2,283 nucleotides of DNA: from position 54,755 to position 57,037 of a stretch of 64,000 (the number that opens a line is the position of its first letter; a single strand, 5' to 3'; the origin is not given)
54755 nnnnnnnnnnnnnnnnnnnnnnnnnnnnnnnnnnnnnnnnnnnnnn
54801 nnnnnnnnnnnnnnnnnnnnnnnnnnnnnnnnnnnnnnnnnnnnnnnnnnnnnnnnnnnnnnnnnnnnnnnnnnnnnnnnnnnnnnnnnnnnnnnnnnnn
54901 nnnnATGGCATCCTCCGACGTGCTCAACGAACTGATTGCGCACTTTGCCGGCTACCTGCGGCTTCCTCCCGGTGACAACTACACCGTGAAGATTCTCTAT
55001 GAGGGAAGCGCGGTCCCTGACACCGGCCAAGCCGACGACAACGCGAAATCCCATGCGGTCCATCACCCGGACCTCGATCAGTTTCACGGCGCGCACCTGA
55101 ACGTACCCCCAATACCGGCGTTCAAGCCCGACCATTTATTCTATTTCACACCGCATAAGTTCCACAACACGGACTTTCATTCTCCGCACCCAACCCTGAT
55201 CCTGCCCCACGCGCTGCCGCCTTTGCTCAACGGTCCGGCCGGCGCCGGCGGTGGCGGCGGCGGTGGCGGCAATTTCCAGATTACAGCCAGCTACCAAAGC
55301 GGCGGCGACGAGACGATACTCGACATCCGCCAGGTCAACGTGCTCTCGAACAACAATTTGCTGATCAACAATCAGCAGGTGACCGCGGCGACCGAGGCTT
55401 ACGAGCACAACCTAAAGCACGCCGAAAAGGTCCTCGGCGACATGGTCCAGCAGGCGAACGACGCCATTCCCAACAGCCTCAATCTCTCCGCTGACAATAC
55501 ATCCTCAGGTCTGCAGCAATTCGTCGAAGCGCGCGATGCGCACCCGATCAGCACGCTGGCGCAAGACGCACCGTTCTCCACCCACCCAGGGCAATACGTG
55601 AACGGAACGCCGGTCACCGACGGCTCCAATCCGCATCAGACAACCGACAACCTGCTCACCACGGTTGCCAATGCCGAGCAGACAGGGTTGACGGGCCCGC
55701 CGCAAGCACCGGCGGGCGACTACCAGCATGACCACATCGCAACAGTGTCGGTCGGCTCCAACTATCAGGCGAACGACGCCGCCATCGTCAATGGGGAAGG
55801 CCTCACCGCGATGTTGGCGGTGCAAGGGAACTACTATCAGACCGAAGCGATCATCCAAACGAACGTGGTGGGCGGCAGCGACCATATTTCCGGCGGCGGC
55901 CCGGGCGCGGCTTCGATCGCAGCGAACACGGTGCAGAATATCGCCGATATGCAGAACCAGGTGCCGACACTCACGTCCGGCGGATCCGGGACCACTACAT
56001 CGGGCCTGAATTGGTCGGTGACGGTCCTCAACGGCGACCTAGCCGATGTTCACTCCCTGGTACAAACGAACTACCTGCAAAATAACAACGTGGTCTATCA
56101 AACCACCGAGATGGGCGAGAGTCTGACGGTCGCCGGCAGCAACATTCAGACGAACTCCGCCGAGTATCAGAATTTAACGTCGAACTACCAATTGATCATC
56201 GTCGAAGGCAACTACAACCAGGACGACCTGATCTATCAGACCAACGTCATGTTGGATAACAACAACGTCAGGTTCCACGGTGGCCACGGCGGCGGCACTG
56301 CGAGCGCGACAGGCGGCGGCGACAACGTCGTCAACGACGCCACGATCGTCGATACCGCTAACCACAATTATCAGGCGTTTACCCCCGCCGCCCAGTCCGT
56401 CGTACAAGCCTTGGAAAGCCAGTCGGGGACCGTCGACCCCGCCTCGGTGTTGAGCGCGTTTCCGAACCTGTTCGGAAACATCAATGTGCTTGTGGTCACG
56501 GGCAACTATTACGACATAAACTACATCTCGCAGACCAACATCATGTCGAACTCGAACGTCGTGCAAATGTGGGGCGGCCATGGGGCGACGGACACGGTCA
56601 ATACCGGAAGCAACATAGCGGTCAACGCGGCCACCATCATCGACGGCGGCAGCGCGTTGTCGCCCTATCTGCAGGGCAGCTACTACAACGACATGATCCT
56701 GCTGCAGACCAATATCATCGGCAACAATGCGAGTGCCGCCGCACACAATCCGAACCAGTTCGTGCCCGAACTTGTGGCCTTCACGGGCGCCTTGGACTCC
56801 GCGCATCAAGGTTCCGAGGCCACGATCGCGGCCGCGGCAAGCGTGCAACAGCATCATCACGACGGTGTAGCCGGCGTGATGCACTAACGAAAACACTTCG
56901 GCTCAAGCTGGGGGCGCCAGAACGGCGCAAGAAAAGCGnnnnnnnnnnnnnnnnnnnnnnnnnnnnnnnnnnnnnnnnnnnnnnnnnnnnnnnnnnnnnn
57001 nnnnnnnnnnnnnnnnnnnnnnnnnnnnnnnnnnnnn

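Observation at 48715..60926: T1SS-centred accessory locus with non-RTX N/Q/G-rich cargo, orphan LapG-like protease and phospho-independent regulators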

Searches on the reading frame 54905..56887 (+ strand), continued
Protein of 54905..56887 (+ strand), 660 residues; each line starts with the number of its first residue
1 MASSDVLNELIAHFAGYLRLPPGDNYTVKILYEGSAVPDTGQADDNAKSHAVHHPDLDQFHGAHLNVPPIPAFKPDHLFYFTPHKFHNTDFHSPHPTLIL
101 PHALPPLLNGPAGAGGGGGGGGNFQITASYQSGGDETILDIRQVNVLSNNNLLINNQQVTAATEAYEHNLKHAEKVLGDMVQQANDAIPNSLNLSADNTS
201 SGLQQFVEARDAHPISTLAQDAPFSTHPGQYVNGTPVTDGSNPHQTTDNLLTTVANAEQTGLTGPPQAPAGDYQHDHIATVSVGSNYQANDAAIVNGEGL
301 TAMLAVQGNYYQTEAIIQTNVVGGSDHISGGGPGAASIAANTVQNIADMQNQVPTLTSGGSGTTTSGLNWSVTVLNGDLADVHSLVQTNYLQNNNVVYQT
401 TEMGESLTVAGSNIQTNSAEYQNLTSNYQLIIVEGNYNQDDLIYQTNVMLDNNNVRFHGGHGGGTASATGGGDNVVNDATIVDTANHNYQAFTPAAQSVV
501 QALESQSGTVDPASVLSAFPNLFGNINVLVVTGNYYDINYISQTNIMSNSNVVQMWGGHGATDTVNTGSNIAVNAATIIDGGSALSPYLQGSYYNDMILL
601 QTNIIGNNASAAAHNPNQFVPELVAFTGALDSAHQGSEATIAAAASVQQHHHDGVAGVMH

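Call 34: find_related_loci(query=A1, collection=genome_contigs, flank=10000)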
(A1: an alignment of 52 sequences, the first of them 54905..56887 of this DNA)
Query A1 (660 aa) in genome_contigs; peptide patterns used: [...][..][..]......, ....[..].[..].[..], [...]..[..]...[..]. (x = any residue, [..] = any of these).
275 stretches matched a pattern; 69 encode a relative of the query (tblastn E <= 1e-3); 68 distinct loci.
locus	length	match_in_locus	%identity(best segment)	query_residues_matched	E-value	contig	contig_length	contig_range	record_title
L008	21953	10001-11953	52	1-660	0e+0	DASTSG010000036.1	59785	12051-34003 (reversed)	MAG TPA_asm: Pseudolabrys sp. isolate SMAG_U2274 k141_1232792, whole genome shotgun sequence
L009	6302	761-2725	53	1-660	0e+0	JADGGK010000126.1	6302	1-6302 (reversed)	MAG: Pseudolabrys sp. isolate HOG20 NODE_8584_length_6302_cov_48.012091, whole genome shotgun sequence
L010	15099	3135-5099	52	1-660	0e+0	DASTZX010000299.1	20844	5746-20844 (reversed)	MAG TPA_asm: Xanthobacteraceae bacterium isolate SMAG_U2480 k141_162075, whole genome shotgun sequence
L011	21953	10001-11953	44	9-660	1e-138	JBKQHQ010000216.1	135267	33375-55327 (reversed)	MAG: Xanthobacteraceae bacterium isolate BAr1A1B1C__bin_108 BAr1A1B1C_000000324389, whole genome shotgun sequence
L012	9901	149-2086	43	1-660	3e-127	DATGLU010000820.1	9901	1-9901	MAG TPA_asm: Roseiarcus sp. isolate SMAG_U9894 k141_159362, whole genome shotgun sequence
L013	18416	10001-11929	36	9-660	5e-100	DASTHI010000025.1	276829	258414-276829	MAG TPA_asm: Pseudolabrys sp. isolate SMAG_U585 k141_1423241, whole genome shotgun sequence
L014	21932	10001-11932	35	9-660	2e-94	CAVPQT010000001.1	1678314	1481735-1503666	MAG: uncultured Alphaproteobacteria bacterium isolate MFD10113.bin.3.538 genome assembly, contig: contig_1332, whole gen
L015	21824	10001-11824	31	9-638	2e-66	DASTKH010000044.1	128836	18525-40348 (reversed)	MAG TPA_asm: Xanthobacteraceae bacterium isolate SMAG_U1995 k141_393458, whole genome shotgun sequence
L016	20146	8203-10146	32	7-660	2e-64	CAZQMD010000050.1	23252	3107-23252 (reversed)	MAG TPA_asm: uncultured Afipia sp. isolate binchicken_co77_10 genome assembly, contig: NODE_2662_length_23252_cov_6.1615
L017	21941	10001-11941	30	7-660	2e-61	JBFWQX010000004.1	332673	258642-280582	MAG: Afipia sp. isolate CA_2019_TPBF_193 NODE_280_length_332673_cov_14.187715_TPBF, whole genome shotgun sequence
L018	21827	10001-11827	30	7-628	6e-60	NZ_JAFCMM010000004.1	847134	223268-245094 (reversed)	Bradyrhizobium sp. U87765 SZCCT0048 NODE_4, whole genome shotgun sequence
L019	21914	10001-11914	31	7-660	3e-58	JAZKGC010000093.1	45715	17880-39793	MAG: Pseudomonadota bacterium isolate DC_RB_04_SPN110320-bin028 DCRB04SPN_B028_0_000000000093, whole genome shotgun sequ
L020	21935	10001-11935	30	1-660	3e-58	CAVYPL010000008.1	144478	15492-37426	MAG: uncultured Alphaproteobacteria bacterium isolate MFD05513.bin.1.175 genome assembly, contig: contig_37641, whole ge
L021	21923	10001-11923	32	9-660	9e-58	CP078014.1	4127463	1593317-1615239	MAG: Bradyrhizobiaceae bacterium isolate AGun1 chromosome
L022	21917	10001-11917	30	7-660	7e-58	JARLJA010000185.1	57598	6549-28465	MAG: Xanthobacteraceae bacterium isolate MAG_BA17 MetaBAT2_Bin_17_sub_Anoxic_k141_2605450, whole genome shotgun sequence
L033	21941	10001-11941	30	7-660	2e-51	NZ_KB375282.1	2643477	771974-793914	Afipia broomeae ATCC 49717 supercont1.1, whole genome shotgun sequence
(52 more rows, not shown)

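Call 37: search_protein_representatives(alignment_id=A1)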
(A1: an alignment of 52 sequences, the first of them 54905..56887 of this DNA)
Query: 52 sequences, 655 profile positions. Proteins with E-value up to 0.001 (for the whole library): 748; up to 1e-10: 651; up to 1e-30: 498. The best 150 are listed.
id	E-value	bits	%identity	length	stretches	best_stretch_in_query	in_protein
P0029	2.3e-280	948.5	-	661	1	1-655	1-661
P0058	5.7e-266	901.0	-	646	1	1-655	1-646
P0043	2.3e-239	813.0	-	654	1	1-655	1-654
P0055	7.5e-239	811.4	-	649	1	3-655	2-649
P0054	5.0e-232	788.8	-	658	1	1-655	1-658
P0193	6.4e-228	775.2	-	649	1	1-655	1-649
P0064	5.0e-214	729.3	-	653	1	2-655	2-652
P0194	8.0e-188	642.8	-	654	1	1-655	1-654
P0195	3.7e-177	607.5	-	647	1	1-655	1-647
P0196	6.6e-175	600.1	-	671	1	4-652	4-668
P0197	3.7e-172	591.0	-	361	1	294-655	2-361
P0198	4.1e-166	571.0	-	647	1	1-655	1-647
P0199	5.3e-163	560.7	-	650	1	1-655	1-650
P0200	8.1e-160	550.2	-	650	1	1-655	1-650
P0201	2.5e-158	545.3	-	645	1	1-654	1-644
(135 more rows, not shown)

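Call 40: list_cluster_members(proteins=[L033:9986-11944:+, L033:8005-8574:+, L033:9053-9847:+, L033:7332-7955:-, L033:15665-17233:+])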
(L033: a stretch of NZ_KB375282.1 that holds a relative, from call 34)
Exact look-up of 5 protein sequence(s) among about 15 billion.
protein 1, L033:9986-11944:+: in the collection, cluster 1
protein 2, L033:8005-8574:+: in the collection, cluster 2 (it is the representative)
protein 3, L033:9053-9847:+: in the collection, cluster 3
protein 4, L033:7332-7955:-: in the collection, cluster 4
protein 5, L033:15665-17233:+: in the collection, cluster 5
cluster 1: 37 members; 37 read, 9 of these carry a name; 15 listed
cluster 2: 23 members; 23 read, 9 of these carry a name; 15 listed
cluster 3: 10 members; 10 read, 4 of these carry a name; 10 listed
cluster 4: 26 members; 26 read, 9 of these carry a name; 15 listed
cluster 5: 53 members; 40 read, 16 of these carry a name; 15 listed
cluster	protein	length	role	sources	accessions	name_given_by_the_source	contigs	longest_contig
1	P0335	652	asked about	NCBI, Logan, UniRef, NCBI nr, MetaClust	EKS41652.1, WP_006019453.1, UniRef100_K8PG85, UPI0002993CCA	hypothetical protein [Afipia broomeae] | Type I secretion protein n=1 Tax=Afipia broomeae ATCC 49717 TaxID=883078 ... | status=active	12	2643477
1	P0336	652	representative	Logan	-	-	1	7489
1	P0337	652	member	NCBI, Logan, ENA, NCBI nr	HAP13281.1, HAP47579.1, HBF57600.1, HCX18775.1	MAG: hypothetical protein CL533_14370 [Afipia sp.] | hypothetical protein [Afipia sp.]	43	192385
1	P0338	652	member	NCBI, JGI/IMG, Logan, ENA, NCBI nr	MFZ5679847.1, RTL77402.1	MAG: hypothetical protein EKK35_17035 [Bradyrhizobiaceae bacterium]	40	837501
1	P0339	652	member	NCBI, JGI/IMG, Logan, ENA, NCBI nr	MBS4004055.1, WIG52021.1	MAG: hypothetical protein KGZ91_11835 [Afipia sp.] | hypothetical protein | hypothetical protein [Afipia sp.]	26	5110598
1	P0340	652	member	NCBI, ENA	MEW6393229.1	MAG: hypothetical protein AB1582_01590 [Pseudomonadota bacterium]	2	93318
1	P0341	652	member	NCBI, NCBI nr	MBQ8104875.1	MAG: hypothetical protein IJ127_18570 [Afipia sp.] | hypothetical protein [Afipia sp.]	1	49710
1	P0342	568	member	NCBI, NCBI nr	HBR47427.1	MAG TPA: hypothetical protein DEA80_21320, partial [Afipia sp.] | hypothetical protein [Afipia sp.]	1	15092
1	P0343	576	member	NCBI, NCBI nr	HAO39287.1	MAG TPA: hypothetical protein DCR53_01785, partial [Afipia sp.] | hypothetical protein [Afipia sp.]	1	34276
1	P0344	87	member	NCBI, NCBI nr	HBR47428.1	MAG TPA: hypothetical protein DEA80_21325, partial [Afipia sp.] | hypothetical protein [Afipia sp.]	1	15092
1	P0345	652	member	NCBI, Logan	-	-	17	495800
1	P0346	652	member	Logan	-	-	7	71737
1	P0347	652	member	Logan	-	-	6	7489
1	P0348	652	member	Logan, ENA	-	-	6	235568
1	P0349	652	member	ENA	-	-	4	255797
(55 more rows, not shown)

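Call 61: fold_search(model_id=the predicted structure, library=viral)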
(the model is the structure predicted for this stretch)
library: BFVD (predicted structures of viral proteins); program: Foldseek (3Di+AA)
matches with E <= 10: 59; with E <= 0.001: 1
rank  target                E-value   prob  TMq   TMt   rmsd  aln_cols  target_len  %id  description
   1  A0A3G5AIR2            7.7e-05  0.12  0.04  0.03  30.4       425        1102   13  Collagen-like protein [Solumvirus sp.]
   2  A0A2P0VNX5            1.8e-02  0.04  0.05  0.06  43.2       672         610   12  Uncharacterized protein [Tetraselmis virus 1]
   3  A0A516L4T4            2.8e-02  0.06  0.05  0.09  37.2       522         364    9  (no name in the UniProt tables at hand)
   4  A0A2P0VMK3            4.7e-02  0.06  0.08  0.15  27.5       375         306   10  Uncharacterized protein [Tetraselmis virus 1]
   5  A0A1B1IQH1            5.6e-02  0.04  0.05  0.07  35.4       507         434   10  (no name in the UniProt tables at hand)
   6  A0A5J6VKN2            7.7e-02  0.03  0.07  0.05  34.6       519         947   12  Uncharacterized protein [Megaviridae environmental sample]
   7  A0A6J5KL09            1.9e-01  0.01  0.06  0.05  30.1       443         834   11  Parallel beta-helix repeat [uncultured Caudovirales phage]
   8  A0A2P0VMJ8            2.5e-01  0.01  0.06  0.08  31.2       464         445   11  Uncharacterized protein [Tetraselmis virus 1]
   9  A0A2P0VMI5            2.9e-01  0.01  0.05  0.06  32.5       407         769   11  Uncharacterized protein [Tetraselmis virus 1]
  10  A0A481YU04            3.0e-01  0.02  0.05  0.09  33.0       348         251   10  Lipid membrane protein [Marseillevirus LCMAC102]
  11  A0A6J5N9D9            3.4e-01  0.01  0.04  0.05  47.2       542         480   10  Uncharacterized protein [uncultured Caudovirales phage]
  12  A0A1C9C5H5            3.8e-01  0.01  0.06  0.04  26.9       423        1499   10  Uncharacterized protein [Heterosigma akashiwo virus 01]
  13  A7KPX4                4.7e-01  0.01  0.06  0.07  32.3       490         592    8  Uncharacterized protein [Gallid alphaherpesvirus 2]
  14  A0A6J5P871            4.9e-01  0.02  0.05  0.07  30.5       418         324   11  Uncharacterized protein [uncultured Caudovirales phage]
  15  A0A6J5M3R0            4.9e-01  0.01  0.04  0.09  29.2       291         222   12  Curlin associated [uncultured Caudovirales phage]
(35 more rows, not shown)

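Call 70: search_protein_families(library=pfam, alignment_id=A1, max_evalue=0.1)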
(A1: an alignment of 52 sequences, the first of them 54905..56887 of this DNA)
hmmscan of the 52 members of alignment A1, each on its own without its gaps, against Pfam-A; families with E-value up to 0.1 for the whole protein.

A. member 1, window:54905-56887:+ (660 aa): 0 families

B. families by the number of members that match (of 52 scanned): 4 families
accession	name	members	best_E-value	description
PF16845.11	SQAPI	2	0.057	Aspartic acid proteinase inhibitor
PF17202.10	sCache_3_3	1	0.01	Single cache domain 3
PF07366.18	SnoaL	1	0.035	SnoaL-like polyketide cyclase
PF10633.15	NPCBM_assoc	1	0.073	NPCBM-associated, NEW3 domain of alpha-galactosidase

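Call 81: search_protein_families(library=padloc, proteins=[window:54905-56887:+], max_evalue=0.1)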
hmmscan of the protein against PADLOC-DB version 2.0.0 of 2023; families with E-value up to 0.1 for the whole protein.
window:54905-56887:+ (660 aa): 0 families

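Call 82: search_protein_families(library=phrogs, proteins=[window:54905-56887:+], max_evalue=0.1)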
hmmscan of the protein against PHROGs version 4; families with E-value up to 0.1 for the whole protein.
window:54905-56887:+ (660 aa): 0 families

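Call 84: search_solved_structures(query=L006:11252-12589:+, max_evalue=0.00001)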
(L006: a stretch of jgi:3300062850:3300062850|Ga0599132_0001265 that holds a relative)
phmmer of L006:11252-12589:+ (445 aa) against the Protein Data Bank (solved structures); distinct sequences matched with E-value up to 0.00001: 6.
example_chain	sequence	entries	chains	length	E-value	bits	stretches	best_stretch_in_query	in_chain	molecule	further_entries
5nen_A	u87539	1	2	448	2.2e-49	171.4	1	50-438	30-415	Lipase C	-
8dck_C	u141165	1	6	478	9.9e-22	80.4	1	34-444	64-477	Membrane fusion protein (MFP) family protein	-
4tko_B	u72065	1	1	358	8.9e-12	47.6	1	155-356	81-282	EmrA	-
7sgr_H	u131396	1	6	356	1.8e-11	46.6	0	327-444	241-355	Membrane fusion protein (MFP) family protein,Hemolysin secretion protein D, chromosomal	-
5c21_A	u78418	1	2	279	4.6e-07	32.1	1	63-332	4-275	Chromosomal hemolysin D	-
5c22_A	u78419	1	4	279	4.9e-07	32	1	63-332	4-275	Chromosomal hemolysin D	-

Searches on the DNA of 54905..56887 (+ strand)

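Call 95: search_rna_families(sources=[L033, L036, L001, L035, L026], threshold=gathering)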
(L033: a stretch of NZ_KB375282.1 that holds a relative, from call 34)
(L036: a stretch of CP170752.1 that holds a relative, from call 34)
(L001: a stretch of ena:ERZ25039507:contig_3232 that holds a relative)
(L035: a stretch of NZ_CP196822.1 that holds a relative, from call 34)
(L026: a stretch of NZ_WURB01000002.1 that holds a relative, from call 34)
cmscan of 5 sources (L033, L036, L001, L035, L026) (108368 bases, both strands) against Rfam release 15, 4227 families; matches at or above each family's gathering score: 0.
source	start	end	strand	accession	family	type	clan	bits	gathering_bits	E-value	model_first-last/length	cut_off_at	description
